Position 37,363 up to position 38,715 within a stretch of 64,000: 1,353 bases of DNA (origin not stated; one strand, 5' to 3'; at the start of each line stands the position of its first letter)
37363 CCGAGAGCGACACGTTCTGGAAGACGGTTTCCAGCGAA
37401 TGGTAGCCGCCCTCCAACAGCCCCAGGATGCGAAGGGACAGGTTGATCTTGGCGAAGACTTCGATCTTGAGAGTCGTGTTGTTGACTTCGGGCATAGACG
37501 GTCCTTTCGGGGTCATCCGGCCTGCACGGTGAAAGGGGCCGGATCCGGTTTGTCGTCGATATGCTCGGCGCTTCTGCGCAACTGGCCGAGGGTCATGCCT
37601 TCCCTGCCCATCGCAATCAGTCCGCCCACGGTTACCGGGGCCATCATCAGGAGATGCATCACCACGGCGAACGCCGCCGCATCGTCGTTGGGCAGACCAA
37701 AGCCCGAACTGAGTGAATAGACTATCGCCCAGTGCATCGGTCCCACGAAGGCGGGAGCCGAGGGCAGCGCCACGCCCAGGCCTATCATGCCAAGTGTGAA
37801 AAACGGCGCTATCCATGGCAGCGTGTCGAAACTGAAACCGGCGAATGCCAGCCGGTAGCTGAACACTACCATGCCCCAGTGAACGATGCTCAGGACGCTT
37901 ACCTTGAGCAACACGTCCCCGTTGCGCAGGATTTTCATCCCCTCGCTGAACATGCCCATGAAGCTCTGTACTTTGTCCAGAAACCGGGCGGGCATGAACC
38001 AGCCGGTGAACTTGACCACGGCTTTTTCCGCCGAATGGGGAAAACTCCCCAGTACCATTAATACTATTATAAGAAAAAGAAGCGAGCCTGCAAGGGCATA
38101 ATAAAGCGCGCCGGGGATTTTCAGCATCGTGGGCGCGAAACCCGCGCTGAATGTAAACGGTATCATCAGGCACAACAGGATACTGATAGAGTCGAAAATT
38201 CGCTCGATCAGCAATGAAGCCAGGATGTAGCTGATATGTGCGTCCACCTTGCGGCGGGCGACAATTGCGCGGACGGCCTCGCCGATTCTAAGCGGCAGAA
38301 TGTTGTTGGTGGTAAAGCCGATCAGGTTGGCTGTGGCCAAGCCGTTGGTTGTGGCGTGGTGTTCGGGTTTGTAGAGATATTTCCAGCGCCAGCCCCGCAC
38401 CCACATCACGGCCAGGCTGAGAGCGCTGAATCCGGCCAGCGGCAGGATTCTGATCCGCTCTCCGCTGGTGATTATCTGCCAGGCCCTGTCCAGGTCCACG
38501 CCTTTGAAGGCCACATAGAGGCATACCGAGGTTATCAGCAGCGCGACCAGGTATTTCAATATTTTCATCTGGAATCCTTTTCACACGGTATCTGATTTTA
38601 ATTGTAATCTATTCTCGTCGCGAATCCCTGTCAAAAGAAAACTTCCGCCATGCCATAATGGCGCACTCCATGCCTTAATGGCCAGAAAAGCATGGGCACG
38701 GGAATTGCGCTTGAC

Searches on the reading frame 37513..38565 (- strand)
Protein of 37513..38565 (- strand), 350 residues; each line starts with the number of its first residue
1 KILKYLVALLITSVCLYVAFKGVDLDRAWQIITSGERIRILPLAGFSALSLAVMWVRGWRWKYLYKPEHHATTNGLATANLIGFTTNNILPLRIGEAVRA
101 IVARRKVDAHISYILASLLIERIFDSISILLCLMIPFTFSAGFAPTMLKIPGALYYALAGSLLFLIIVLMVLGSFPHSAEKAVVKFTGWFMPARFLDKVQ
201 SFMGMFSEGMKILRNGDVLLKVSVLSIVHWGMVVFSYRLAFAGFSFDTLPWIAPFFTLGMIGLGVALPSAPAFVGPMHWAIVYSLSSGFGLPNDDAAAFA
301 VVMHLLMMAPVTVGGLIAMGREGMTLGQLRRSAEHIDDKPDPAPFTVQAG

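Call 4: search_protein_families(library=pfam, proteins=[window:37513-38565:-], max_evalue=1)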
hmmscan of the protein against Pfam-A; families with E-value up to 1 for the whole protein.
window:37513-38565:- (350 aa): 2 families
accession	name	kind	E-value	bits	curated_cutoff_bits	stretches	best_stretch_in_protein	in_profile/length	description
PF03706.18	LPG_synthase_TM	-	9.3e-32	111.1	33.4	1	6-314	2-301/302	Lysylphosphatidylglycerol synthase TM region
PF04123.18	DUF373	-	0.9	9.3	28.3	0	3-130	177-316/335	Domain of unknown function (DUF373)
